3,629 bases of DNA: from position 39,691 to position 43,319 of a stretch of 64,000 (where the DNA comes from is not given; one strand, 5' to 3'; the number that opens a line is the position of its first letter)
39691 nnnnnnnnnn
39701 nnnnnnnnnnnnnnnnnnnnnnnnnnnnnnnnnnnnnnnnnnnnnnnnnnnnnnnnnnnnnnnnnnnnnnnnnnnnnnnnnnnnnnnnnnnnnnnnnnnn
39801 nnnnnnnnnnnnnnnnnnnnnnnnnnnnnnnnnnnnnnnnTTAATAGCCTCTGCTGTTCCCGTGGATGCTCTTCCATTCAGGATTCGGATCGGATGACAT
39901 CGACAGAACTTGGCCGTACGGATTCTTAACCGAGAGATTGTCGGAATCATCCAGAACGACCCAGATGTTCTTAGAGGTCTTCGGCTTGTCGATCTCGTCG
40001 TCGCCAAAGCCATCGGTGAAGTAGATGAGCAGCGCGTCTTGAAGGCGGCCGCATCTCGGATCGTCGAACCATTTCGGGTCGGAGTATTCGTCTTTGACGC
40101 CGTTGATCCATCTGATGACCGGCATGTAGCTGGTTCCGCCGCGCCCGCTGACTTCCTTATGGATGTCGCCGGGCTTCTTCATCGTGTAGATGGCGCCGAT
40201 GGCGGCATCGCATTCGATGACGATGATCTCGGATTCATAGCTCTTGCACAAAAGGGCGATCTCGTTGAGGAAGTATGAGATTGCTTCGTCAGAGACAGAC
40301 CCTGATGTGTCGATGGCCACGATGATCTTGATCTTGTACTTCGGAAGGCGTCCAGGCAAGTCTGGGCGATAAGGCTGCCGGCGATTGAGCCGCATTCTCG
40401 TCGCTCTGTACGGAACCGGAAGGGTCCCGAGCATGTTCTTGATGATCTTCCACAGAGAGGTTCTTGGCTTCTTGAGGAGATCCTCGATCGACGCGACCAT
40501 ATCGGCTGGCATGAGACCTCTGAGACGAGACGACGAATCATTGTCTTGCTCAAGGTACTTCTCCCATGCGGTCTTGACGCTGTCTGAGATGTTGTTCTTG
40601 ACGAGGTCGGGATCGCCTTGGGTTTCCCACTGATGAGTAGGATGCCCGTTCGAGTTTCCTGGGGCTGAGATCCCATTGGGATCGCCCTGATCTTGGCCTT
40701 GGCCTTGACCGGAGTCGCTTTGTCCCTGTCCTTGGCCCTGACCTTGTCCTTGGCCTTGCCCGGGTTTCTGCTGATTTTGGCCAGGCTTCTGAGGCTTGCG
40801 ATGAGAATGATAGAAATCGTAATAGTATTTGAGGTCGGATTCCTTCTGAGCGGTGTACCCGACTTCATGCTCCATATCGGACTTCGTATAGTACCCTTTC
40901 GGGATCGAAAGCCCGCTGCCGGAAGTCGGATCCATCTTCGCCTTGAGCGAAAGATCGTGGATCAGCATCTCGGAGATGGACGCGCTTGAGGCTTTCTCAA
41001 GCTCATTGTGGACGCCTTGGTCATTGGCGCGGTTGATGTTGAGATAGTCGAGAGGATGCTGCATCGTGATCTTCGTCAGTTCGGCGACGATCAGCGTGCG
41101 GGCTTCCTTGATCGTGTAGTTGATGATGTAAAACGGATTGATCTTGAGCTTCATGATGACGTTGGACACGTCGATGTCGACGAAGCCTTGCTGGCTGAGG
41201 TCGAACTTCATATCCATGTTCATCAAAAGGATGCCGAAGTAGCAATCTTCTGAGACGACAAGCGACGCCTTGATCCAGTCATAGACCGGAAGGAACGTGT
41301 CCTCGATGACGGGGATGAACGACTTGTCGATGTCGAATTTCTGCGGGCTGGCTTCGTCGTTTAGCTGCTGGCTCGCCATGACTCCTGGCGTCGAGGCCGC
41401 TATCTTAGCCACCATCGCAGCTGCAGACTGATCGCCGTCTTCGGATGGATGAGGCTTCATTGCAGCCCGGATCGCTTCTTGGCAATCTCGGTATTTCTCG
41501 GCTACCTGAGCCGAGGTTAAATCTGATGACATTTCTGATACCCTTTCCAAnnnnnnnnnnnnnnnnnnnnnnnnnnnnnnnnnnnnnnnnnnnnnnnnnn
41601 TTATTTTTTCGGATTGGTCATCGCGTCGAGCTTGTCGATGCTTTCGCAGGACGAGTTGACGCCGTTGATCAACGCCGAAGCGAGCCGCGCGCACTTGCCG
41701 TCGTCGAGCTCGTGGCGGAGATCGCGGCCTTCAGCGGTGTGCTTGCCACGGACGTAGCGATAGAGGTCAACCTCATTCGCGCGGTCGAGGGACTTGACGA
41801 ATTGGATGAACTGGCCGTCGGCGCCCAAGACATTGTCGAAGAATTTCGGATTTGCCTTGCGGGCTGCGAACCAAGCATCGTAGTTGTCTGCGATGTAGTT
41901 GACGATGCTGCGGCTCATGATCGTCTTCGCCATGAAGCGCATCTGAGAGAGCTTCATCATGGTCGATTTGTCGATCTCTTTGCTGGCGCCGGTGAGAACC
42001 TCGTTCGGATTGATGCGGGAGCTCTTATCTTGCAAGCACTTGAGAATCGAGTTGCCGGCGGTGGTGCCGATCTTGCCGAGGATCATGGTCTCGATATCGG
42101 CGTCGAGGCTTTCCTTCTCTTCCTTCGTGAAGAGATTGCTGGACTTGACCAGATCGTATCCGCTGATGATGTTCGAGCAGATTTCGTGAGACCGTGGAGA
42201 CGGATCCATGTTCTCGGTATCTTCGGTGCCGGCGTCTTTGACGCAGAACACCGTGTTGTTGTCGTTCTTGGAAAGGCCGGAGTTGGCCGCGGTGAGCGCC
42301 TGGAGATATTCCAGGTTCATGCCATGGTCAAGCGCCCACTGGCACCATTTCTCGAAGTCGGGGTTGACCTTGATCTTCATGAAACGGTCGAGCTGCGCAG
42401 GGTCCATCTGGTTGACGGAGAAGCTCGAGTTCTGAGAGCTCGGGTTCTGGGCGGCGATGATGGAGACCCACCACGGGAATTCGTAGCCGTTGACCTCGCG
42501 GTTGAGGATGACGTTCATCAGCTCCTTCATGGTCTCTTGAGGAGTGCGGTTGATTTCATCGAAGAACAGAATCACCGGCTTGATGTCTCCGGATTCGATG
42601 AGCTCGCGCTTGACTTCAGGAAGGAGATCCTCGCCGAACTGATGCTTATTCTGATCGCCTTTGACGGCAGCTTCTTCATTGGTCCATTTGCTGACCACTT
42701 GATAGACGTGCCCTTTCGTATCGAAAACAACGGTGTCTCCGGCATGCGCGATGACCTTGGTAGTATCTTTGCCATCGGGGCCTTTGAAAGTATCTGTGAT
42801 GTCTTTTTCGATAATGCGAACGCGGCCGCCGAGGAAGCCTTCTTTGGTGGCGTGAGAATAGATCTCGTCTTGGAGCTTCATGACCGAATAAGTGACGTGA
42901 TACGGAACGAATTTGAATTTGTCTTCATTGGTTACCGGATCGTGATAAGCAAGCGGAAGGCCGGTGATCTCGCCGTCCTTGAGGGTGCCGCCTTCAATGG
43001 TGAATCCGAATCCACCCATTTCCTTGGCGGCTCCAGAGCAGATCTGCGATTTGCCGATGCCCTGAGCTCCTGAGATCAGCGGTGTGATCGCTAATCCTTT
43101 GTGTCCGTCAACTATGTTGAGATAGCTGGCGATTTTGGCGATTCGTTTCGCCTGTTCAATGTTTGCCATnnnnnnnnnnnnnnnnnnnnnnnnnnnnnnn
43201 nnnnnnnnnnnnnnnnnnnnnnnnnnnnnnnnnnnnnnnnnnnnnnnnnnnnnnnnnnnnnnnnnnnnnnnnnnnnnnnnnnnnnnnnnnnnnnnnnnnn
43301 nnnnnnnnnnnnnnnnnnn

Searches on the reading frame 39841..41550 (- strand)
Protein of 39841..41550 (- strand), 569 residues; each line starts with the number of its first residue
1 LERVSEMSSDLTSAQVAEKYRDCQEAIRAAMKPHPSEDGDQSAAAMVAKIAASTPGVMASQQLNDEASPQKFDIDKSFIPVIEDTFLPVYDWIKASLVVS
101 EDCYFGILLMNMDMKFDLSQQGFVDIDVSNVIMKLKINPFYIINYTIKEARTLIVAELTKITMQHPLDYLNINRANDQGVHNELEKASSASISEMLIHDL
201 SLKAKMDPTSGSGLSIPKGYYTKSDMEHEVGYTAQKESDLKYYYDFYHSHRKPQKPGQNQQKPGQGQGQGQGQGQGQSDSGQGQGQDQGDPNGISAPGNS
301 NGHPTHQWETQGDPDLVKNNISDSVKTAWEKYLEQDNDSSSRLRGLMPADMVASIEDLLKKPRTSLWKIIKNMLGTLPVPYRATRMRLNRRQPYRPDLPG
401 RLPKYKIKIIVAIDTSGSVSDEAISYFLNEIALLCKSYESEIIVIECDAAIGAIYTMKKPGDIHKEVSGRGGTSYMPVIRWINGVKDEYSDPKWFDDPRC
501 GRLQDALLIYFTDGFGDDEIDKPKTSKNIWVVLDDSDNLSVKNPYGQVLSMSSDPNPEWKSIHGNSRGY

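Call 10: search_protein_families(library=phrogs, proteins=[window:39841-41550:-], max_evalue=0.01)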
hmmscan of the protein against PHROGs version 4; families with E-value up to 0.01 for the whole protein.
window:39841-41550:- (569 aa): 1 family
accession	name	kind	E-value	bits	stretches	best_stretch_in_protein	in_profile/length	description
phrog_1314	-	DNA, RNA and nucleotide metabolism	3.1e-40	139.5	1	91-551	16-390/394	HNH endonuclease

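Call 11: search_protein_families(library=pfam, proteins=[window:39841-41550:-], max_evalue=0.01)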
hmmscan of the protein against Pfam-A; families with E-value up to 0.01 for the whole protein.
window:39841-41550:- (569 aa): 1 family
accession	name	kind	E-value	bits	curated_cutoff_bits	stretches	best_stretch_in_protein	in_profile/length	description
PF09967.15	DUF2201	-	1.6e-15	57.8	26.4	1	409-483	1-76/123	VWA-like domain (DUF2201)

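Call 19: find_related_loci(query=window:39841-41550:-, collection=viral_contigs, flank=8000)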
Query window:39841-41550:- (569 aa) in viral_contigs; peptide patterns used: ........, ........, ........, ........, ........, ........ (x = any residue, [..] = any of these).
1 stretches matched a pattern, but none encodes a relative of the query by tblastn (E <= 1e-3).

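Call 23: find_homologous_proteins(query=window:39841-41550:-, max_evalue=1e-10)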
Query window:39841-41550:- (569 aa): 293 proteins with E <= 1e-10 among 8000 candidates; the best 120 are listed.
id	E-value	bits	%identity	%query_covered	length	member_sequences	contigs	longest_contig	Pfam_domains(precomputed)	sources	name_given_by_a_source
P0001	5.3e-225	767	59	99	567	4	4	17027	PF09967.16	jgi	jgi:predicted metal-dependent peptidase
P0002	2.5e-102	362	38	87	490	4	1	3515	PF09967.16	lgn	-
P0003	6.7e-101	357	38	89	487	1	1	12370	PF09967.16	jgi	jgi:predicted metal-dependent peptidase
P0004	9.6e-99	350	39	85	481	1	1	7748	PF13203.13,PF09967.16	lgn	-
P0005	5.3e-97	344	38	85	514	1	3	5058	PF09967.16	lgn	-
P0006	1.1e-91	327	37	85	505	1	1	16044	PF09967.16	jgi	-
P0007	1.6e-81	293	34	86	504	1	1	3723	PF09967.16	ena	-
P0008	4.2e-72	262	30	86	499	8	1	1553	PF13203.13,PF09967.16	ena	-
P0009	1.1e-71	261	33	90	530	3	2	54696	PF09967.16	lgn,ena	-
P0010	1.0e-70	257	34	84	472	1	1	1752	PF13203.13,PF09967.16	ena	-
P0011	2.7e-70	256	35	84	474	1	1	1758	PF13203.13,PF09967.16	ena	-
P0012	3.7e-70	256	35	84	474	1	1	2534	PF13203.13,PF09967.16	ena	-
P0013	5.3e-70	255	35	84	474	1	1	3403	PF13203.13,PF09967.16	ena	-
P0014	7.2e-70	255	35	84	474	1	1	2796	PF13203.13,PF09967.16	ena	-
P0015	1.1e-69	254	35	84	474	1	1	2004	PF13203.13,PF09967.16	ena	-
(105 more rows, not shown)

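Call 25: find_encoding_contigs(protein=P0001, flank=10000, max_places=6)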
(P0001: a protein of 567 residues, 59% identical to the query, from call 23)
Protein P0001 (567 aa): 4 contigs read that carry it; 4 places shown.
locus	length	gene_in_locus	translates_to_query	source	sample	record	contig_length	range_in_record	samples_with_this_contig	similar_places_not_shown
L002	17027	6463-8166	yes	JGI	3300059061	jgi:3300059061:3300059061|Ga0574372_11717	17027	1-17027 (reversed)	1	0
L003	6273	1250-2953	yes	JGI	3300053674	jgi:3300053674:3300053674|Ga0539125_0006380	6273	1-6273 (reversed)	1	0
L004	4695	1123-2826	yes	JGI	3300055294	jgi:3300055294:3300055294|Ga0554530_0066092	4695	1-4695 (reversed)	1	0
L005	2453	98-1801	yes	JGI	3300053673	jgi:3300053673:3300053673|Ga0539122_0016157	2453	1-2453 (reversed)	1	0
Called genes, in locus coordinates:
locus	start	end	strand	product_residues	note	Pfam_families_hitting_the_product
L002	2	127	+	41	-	?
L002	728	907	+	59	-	-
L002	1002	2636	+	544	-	-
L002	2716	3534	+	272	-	-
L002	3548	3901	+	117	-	-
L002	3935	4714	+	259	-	-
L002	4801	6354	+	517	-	PF07728:AAA_5 (faint)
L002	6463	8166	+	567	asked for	PF09967:DUF2201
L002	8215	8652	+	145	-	-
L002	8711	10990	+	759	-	PF05496:RuvB_N (faint), PF13191:AAA_16 (faint), PF00004:AAA, PF17871:AAA_lid_9, PF00158:Sigma54_activat (weak), PF07724:AAA_2, PF00004:AAA (weak), PF07728:AAA_5 (weak), +3 more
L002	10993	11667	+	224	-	PF00574:CLP_protease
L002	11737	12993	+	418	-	-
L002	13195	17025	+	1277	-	?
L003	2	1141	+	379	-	?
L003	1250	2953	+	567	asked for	PF09967:DUF2201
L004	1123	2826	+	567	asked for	PF09967:DUF2201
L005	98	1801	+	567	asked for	PF09967:DUF2201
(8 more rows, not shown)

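Call 26: find_encoding_contigs(protein=P0006, flank=10000, max_places=4)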
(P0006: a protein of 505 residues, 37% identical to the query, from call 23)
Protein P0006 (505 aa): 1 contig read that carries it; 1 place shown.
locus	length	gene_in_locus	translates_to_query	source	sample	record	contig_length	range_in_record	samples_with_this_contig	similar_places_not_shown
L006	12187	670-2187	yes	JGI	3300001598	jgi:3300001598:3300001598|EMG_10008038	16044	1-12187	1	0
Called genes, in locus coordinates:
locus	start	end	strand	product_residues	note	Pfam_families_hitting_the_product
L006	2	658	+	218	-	?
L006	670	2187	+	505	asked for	PF09967:DUF2201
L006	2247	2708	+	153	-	-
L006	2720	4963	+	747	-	PF01637:ATPase_2 (faint), PF13191:AAA_16 (weak), PF00004:AAA, PF17871:AAA_lid_9 (weak), PF00158:Sigma54_activat, PF00004:AAA, PF07724:AAA_2, PF07728:AAA_5, +14 more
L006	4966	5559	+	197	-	PF00574:CLP_protease, PF00378:ECH_1 (weak)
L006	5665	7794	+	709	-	PF04545:Sigma70_r4 (faint), PF24308:DUF7487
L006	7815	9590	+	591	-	PF24308:DUF7487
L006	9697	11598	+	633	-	-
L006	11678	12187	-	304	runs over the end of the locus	-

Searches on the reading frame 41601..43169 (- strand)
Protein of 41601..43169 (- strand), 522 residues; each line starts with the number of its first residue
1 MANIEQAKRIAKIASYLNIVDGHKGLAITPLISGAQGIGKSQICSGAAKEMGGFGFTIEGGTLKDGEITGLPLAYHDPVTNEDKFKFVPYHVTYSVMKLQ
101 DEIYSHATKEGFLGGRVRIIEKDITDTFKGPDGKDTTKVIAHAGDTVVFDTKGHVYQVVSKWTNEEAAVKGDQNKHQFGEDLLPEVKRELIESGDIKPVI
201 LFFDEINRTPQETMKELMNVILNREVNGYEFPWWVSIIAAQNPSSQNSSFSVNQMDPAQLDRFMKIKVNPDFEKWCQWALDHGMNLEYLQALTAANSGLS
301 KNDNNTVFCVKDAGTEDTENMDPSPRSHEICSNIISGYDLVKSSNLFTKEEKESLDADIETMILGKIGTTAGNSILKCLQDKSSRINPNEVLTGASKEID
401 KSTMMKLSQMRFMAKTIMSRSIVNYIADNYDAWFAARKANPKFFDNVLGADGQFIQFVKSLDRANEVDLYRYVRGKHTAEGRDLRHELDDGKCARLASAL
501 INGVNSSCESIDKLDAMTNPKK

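Call 10: search_protein_families(library=phrogs, proteins=[window:41601-43169:-], max_evalue=0.01)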
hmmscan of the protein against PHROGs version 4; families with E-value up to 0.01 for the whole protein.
window:41601-43169:- (522 aa): 2 families
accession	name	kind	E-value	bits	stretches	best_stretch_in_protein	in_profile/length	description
phrog_1297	-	other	2.3e-35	123.2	2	170-433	96-309/356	ATPase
phrog_16448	-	other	0.0066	15.7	1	200-285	518-608/680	ATPase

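Call 11: search_protein_families(library=pfam, proteins=[window:41601-43169:-], max_evalue=0.01)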
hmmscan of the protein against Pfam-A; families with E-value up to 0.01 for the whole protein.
window:41601-43169:- (522 aa): 3 families
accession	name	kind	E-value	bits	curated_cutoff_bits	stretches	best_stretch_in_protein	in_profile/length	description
PF07726.17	AAA_3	-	1.5e-06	28.5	27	1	191-264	56-130/131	ATPase family associated with various cellular activities (AAA)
PF07728.20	AAA_5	-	0.00044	20.7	22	1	193-263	63-139/139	AAA domain (dynein-related subfamily)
PF00004.35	AAA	-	0.0046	17.8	21.2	0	31-64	2-35/131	ATPase family associated with various cellular activities (AAA)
